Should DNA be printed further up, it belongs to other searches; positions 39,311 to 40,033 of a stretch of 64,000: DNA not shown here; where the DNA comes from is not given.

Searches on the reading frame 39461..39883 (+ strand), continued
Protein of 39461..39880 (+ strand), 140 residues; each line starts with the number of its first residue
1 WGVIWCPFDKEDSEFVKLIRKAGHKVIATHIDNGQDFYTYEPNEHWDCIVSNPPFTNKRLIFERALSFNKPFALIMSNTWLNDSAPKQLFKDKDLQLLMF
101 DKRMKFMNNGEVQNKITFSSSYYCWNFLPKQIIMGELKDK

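Call 85: find_encoding_contigs(protein=P0213, flank=3000, max_places=10)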
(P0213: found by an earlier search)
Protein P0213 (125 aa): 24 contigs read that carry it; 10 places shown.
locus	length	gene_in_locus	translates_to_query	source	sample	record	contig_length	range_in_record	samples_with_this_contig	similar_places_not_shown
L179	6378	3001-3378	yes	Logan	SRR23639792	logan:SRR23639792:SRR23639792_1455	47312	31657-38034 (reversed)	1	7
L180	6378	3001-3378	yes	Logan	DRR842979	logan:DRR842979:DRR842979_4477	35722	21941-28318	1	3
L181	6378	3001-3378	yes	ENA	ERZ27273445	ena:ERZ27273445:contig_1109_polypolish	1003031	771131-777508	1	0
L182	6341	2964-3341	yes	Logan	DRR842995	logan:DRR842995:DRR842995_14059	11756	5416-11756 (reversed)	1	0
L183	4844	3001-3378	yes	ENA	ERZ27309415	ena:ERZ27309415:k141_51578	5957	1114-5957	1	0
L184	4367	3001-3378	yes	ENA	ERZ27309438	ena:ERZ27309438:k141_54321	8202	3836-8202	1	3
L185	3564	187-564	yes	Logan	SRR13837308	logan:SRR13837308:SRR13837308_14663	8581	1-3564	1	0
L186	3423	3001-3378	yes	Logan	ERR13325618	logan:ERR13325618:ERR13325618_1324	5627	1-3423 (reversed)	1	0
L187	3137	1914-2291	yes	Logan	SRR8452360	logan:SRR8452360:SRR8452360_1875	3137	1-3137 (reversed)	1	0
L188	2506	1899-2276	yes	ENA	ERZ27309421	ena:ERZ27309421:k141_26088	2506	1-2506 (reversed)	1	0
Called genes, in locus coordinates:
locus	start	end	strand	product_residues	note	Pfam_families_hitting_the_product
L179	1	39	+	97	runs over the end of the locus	-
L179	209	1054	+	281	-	PF02086:MethyltransfD12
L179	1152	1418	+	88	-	-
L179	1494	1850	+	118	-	-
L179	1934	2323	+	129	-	-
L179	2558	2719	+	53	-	-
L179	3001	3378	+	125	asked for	-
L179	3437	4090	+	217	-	-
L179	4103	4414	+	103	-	-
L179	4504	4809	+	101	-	-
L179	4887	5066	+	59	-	-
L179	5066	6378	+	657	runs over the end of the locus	PF22745:Nlig-Ia, PF01653:DNA_ligase_aden, PF03120:OB_DNA_ligase, PF12826:HHH_2 (weak), PF00533:BRCT, PF12738:PTCB-BRCT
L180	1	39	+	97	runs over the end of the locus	-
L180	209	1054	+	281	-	PF02086:MethyltransfD12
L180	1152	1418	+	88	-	-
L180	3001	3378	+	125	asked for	-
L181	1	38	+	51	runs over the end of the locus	-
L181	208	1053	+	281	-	PF02086:MethyltransfD12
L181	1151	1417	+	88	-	-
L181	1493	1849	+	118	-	-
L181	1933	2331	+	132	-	-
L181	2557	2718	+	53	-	-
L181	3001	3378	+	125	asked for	-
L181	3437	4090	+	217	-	-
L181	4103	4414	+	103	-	-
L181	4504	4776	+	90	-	-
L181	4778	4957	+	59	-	-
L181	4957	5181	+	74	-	PF22745:Nlig-Ia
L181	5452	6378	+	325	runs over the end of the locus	PF01653:DNA_ligase_aden, PF03120:OB_DNA_ligase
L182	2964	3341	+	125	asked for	-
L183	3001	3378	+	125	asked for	-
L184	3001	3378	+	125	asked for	-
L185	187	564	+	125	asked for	-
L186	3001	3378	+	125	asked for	-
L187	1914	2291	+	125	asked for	-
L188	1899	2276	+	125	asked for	-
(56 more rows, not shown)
